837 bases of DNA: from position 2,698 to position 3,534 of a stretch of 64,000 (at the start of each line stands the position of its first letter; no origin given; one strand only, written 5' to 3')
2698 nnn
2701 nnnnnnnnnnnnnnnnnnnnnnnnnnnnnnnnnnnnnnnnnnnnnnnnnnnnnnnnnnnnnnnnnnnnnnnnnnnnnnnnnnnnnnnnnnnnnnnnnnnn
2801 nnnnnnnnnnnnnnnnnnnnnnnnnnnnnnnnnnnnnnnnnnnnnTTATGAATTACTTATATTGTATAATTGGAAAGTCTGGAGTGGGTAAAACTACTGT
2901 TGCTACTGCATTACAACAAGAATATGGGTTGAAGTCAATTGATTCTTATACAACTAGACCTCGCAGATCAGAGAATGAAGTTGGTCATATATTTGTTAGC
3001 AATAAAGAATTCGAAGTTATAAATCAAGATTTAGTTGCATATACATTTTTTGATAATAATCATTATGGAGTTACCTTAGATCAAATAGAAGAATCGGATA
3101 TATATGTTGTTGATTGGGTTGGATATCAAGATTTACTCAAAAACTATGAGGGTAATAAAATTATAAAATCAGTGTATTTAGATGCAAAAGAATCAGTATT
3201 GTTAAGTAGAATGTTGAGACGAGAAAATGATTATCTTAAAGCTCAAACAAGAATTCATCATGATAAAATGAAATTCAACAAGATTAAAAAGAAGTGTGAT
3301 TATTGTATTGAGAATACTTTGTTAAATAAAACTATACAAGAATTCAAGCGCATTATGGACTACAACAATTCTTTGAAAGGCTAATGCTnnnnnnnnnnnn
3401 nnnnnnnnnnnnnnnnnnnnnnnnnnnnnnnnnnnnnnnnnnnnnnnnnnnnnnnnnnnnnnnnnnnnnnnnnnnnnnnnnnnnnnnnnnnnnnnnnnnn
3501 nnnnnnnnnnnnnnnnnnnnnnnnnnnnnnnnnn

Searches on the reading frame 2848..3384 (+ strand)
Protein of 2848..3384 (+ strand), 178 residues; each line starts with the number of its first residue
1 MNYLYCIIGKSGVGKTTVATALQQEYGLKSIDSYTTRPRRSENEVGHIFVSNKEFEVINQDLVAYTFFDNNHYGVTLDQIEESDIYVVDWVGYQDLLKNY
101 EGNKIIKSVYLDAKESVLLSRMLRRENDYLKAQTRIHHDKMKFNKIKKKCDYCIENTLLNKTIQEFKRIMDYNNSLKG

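Call 6: search_protein_families(library=pfam, proteins=[window:2848-3384:+], max_evalue=0.01)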
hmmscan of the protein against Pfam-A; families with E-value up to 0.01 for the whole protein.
window:2848-3384:+ (178 aa): 13 families
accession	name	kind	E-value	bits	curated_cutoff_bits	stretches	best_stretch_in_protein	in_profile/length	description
PF13238.12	AAA_18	-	9.8e-11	42.6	29.4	1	6-127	2-113/128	AAA domain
PF00625.27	Guanylate_kin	-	1.8e-09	38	25.2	1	4-171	4-180/182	Guanylate kinase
PF01712.25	dNK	-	0.00016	21.9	27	0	6-36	2-32/203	Deoxynucleoside kinase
PF13671.12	AAA_33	-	0.00024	21.8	27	0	6-47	3-44/143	AAA domain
PF13207.12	AAA_17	-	0.00041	21.1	27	0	9-31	2-24/136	AAA domain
PF01202.28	SKI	-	0.0016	19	22.1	0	12-54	2-44/159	Shikimate kinase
PF13476.12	AAA_23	-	0.0024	19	27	1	4-177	21-164/201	AAA domain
PF01926.29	MMR_HSR1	-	0.0027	18.2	21.9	0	6-129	3-89/113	50S ribosome-binding GTPase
PF00005.33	ABC_tran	-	0.0028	18.7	25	1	5-61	14-67/137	ABC transporter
PF13521.12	AAA_28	-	0.0052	17.4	27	1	5-36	2-33/164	AAA domain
PF13401.12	AAA_22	-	0.0056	17.4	27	1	4-28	7-31/130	AAA domain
PF01695.23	IstB_IS21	-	0.0058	16.6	24.1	0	7-25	97-115/238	IstB-like ATP binding protein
PF00004.35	AAA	-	0.0082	17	21.2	0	6-31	2-27/131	ATPase family associated with various cellular activities (AAA)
